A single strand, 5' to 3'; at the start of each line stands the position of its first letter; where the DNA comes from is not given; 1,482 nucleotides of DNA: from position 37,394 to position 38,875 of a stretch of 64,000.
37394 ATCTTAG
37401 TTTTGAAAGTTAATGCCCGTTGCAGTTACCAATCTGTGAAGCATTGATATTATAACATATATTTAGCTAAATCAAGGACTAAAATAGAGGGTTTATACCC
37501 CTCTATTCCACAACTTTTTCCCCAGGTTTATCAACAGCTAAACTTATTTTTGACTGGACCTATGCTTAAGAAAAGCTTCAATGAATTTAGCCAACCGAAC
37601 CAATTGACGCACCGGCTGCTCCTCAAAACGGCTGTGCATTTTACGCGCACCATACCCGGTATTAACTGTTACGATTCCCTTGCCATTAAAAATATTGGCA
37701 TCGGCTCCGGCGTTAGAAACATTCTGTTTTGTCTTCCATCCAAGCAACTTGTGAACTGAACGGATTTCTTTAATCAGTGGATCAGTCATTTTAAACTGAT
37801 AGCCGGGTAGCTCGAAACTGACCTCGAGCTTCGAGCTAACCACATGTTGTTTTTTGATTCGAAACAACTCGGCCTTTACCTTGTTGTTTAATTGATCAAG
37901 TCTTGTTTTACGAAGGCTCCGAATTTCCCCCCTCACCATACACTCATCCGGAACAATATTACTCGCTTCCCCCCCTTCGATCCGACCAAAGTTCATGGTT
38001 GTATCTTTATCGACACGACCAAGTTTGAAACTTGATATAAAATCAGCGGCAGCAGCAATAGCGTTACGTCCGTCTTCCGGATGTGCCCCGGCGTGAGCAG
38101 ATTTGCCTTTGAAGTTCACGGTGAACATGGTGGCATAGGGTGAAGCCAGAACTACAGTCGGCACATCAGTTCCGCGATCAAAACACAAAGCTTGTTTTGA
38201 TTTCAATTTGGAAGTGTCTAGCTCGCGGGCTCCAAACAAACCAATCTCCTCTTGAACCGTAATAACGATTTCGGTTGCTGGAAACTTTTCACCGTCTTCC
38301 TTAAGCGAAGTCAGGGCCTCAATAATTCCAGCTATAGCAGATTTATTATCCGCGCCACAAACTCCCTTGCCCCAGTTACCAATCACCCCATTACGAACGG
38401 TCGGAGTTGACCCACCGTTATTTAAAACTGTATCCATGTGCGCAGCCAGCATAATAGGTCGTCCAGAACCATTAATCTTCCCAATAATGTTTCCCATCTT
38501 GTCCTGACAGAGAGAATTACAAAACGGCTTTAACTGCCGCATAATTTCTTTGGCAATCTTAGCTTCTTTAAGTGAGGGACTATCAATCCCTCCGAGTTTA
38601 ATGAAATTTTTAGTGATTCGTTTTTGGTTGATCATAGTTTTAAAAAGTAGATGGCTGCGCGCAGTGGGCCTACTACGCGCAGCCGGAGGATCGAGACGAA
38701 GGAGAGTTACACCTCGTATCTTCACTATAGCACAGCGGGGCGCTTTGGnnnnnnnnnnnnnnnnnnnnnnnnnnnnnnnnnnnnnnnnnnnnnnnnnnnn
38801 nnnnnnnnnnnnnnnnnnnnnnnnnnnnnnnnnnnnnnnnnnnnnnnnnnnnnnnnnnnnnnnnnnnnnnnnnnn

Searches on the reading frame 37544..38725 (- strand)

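Call 87: search_protein_families(library=pfam, proteins=[window:37544-38725:-], max_evalue=0.001)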
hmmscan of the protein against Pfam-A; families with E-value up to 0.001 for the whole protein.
window:37544-38725:- (393 aa): 4 families
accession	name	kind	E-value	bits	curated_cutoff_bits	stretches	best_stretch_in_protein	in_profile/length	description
PF07687.19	M20_dimer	-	8.3e-21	74.4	21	1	200-287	8-99/107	Peptidase dimerisation domain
PF01546.33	Peptidase_M20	-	1.2e-13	51.9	24.6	1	92-387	1-205/206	Peptidase family M20/M25/M40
PF05343.19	Peptidase_M42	-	1.6e-11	44.3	23.2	1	126-183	134-189/292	M42 glutamyl aminopeptidase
PF04389.22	Peptidase_M28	-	5e-06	26.8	21.3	1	79-172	1-79/193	Peptidase family M28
